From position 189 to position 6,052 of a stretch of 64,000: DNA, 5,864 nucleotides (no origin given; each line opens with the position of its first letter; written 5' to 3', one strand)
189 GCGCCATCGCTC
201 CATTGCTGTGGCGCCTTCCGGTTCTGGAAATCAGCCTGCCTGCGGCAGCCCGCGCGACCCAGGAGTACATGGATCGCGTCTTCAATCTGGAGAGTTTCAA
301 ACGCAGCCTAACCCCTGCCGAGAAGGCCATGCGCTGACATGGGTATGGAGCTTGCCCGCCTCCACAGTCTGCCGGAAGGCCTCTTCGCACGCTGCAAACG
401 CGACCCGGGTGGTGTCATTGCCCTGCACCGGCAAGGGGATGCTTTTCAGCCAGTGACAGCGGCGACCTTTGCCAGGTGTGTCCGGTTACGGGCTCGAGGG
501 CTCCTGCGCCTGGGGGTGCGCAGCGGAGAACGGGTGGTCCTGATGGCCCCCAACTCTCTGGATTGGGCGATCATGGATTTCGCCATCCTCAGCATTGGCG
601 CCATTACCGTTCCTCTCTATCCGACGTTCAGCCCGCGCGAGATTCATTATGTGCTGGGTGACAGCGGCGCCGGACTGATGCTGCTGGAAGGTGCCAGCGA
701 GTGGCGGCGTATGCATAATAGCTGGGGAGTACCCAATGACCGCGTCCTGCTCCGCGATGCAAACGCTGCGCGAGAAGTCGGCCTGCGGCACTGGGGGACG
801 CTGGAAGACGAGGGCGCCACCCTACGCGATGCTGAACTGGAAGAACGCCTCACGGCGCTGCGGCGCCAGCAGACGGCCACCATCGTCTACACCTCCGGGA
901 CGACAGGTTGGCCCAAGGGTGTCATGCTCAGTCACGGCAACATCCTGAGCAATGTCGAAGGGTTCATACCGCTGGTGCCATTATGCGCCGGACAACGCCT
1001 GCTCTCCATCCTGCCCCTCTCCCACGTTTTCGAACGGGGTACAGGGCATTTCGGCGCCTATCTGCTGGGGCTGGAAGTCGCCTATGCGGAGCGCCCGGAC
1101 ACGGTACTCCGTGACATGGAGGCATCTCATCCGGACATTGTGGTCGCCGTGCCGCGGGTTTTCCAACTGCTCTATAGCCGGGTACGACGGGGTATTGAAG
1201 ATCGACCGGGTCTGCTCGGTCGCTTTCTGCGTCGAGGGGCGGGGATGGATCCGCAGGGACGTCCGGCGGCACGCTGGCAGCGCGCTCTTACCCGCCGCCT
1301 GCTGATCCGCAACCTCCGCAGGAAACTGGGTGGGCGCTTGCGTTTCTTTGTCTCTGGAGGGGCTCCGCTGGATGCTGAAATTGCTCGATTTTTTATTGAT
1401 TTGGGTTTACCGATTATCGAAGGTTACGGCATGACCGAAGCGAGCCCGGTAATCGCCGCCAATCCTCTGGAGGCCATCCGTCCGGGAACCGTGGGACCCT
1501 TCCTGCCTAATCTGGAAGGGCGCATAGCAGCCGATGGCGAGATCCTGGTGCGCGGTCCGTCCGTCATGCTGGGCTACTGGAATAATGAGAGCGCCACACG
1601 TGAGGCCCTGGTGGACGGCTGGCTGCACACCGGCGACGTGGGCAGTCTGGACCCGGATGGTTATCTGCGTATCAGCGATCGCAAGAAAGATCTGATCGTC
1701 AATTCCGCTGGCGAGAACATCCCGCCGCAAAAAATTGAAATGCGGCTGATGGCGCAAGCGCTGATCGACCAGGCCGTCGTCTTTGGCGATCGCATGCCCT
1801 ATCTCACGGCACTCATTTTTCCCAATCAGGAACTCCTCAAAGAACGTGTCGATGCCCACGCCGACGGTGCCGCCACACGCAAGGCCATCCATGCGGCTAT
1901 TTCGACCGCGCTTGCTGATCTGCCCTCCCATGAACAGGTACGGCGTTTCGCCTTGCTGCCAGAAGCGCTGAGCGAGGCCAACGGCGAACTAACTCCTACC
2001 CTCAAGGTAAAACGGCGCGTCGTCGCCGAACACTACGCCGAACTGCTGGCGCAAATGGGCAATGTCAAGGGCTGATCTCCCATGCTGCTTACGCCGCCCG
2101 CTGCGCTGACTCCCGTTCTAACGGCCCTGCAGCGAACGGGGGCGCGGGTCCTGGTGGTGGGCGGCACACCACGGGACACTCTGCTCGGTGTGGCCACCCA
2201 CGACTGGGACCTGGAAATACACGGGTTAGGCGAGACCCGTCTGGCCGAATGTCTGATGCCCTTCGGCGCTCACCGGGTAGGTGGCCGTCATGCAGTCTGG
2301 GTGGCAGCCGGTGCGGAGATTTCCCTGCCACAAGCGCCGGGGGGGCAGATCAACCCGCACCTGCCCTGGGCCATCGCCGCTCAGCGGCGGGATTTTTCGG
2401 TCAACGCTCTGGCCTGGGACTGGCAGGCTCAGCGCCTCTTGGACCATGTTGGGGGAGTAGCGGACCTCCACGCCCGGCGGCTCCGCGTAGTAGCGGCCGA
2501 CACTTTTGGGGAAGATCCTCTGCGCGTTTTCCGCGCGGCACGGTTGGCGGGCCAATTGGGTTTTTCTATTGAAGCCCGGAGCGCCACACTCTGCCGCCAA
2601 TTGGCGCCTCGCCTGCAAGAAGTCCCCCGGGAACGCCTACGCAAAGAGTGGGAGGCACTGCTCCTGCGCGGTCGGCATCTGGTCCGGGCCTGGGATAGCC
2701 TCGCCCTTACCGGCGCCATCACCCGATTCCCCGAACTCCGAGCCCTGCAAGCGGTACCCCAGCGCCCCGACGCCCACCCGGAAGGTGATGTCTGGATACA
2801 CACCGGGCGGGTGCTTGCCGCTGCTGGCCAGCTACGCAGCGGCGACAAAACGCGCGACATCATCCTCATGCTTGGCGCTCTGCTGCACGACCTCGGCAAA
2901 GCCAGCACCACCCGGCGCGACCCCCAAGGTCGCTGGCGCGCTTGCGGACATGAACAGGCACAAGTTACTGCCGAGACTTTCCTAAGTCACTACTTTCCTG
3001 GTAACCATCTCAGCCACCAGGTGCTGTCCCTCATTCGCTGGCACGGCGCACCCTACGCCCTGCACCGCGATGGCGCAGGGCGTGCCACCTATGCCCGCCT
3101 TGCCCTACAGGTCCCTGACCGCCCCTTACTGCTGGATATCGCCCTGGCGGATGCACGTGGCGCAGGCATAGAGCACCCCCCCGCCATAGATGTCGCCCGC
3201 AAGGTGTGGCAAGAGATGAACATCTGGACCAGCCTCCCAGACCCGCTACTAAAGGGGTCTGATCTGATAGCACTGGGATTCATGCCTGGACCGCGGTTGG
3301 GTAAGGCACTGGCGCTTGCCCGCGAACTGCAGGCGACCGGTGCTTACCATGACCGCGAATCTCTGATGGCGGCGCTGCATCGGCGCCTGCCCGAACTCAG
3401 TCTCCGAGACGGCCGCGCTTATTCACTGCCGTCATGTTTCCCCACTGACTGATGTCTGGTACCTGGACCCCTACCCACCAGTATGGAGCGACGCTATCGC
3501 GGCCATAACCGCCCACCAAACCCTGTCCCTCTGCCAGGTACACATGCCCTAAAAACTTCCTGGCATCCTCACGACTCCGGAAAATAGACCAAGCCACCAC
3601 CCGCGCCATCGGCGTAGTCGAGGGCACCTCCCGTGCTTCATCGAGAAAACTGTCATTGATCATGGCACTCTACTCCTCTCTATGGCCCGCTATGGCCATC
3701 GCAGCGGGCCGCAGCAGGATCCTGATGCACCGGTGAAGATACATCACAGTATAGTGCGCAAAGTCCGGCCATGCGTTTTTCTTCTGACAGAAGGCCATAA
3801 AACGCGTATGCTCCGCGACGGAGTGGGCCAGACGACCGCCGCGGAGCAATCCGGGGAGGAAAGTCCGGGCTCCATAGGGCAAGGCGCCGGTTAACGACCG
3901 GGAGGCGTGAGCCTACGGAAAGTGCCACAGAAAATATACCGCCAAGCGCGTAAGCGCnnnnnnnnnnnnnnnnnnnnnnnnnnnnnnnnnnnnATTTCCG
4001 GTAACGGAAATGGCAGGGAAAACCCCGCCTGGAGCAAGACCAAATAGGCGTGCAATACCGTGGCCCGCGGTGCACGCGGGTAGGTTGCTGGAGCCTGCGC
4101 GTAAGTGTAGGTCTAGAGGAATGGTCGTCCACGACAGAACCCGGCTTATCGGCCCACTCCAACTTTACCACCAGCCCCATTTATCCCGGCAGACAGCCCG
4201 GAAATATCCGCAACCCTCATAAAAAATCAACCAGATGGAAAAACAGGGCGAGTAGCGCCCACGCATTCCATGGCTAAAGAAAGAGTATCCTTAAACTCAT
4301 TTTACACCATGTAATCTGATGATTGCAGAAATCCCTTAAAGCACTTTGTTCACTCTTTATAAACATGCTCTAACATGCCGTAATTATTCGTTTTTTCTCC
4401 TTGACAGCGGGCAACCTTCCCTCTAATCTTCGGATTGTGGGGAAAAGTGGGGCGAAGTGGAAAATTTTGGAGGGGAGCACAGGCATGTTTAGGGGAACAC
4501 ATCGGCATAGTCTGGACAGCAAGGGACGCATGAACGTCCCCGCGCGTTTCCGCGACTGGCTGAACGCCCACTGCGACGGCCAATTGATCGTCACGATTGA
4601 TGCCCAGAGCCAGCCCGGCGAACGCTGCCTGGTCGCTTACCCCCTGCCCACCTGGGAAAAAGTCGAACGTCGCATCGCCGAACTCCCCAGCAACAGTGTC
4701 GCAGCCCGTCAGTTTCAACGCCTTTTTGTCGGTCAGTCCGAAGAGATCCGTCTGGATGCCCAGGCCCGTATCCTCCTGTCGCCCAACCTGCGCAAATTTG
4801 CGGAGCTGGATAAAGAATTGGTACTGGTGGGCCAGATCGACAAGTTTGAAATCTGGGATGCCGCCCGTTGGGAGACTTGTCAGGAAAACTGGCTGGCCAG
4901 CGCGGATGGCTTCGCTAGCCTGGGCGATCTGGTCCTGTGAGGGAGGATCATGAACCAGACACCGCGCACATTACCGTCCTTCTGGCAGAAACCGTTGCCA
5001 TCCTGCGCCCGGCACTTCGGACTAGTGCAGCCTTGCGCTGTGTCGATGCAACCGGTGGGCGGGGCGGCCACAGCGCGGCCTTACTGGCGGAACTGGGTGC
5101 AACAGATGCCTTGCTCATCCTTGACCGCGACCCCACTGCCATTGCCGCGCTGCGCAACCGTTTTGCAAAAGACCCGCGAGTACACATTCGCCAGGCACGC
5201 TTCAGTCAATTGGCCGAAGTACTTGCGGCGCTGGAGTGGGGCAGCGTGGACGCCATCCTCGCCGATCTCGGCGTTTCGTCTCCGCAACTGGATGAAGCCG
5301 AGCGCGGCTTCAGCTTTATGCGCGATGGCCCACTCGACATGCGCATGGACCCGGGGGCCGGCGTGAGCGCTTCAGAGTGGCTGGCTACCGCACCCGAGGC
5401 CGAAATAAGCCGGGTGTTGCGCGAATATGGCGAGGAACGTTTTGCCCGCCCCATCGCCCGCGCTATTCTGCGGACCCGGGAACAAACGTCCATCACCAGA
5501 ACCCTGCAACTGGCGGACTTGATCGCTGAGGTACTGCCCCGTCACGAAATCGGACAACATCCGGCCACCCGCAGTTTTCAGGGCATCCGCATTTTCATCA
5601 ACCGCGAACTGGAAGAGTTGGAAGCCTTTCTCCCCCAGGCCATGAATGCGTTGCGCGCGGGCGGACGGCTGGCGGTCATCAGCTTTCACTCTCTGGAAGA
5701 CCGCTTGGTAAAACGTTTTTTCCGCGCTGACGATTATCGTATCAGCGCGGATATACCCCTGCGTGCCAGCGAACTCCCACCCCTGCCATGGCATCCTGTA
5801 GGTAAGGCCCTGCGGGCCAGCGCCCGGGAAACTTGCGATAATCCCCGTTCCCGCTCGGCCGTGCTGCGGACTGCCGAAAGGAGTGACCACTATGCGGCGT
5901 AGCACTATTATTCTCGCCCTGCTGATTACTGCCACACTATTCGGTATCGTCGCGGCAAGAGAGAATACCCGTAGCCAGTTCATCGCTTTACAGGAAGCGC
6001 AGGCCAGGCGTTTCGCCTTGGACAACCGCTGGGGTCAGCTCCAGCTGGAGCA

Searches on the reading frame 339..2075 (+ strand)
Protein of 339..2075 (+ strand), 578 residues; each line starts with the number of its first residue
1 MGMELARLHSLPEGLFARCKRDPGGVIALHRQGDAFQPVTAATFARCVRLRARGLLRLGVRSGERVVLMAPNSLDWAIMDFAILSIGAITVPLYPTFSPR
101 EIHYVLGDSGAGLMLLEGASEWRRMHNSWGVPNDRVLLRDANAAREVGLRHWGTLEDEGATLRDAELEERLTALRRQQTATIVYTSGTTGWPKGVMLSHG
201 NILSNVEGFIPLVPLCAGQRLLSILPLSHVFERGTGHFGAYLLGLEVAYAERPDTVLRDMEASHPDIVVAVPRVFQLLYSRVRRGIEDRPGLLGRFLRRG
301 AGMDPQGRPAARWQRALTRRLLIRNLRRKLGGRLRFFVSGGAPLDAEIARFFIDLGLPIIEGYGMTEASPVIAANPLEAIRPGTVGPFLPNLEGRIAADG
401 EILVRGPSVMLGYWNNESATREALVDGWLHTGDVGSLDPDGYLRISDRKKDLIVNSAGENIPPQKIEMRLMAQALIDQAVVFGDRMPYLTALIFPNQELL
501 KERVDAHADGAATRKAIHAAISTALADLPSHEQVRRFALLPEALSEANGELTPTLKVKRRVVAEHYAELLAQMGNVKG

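Call 71: search_protein_families(library=pfam, proteins=[window:339-2075:+], max_evalue=0.00001)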
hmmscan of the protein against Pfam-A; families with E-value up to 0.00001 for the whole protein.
window:339-2075:+ (578 aa): 2 families
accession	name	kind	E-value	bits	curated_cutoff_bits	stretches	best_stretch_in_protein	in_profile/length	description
PF00501.34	AMP-binding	-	3.6e-74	250.3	29.9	1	17-414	3-384/384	AMP-binding enzyme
PF23562.2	AMP-binding_C_3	-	2.4e-13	51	20.8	1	451-572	2-118/124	AMP-binding enzyme C-terminal domain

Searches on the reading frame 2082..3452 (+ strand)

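Call 71: search_protein_families(library=pfam, proteins=[window:2082-3452:+], max_evalue=0.00001)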
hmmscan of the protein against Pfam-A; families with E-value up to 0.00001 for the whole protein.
window:2082-3452:+ (456 aa): 3 families
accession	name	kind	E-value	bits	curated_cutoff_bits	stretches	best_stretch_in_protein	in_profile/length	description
PF01743.26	PolyA_pol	-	1.9e-11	44.8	23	1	100-135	91-126/126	Poly A polymerase head domain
PF12627.12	PolyA_pol_RNAbd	-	2.9e-08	33.8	22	1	160-220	1-61/64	Probable RNA and SrmB- binding site of polymerase A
PF01966.28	HD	-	4.3e-06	27.4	22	0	237-334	1-93/116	HD domain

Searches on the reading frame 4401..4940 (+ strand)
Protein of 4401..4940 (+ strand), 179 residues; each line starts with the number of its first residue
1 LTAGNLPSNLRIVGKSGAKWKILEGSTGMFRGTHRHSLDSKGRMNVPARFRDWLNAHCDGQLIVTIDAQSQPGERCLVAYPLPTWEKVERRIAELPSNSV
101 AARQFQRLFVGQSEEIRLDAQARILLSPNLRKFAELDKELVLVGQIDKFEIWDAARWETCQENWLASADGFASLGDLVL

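Call 71: search_protein_families(library=pfam, proteins=[window:4401-4940:+], max_evalue=0.00001)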
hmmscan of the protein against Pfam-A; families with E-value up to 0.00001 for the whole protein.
window:4401-4940:+ (179 aa): 1 family
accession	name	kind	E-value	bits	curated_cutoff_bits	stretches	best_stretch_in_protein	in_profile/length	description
PF02381.23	MraZ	-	7.4e-31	106.4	23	2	112-163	4-55/72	MraZ protein, putative antitoxin-like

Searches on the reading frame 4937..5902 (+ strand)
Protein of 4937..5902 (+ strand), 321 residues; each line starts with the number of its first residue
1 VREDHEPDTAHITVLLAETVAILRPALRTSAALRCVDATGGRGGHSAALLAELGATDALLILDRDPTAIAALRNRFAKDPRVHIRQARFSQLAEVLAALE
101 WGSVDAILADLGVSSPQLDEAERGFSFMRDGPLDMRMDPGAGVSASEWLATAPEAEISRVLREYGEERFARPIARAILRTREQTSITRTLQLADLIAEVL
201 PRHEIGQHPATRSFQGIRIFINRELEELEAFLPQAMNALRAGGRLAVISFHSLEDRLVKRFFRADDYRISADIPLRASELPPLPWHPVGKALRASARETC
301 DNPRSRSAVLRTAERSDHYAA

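Call 71: search_protein_families(library=pfam, proteins=[window:4937-5902:+], max_evalue=0.00001)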
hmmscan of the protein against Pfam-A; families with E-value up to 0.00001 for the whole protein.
window:4937-5902:+ (321 aa): 1 family
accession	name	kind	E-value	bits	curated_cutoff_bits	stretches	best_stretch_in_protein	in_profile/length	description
PF01795.25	Methyltransf_5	-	1.1e-97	327.8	27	1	9-315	2-308/309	MraW methylase family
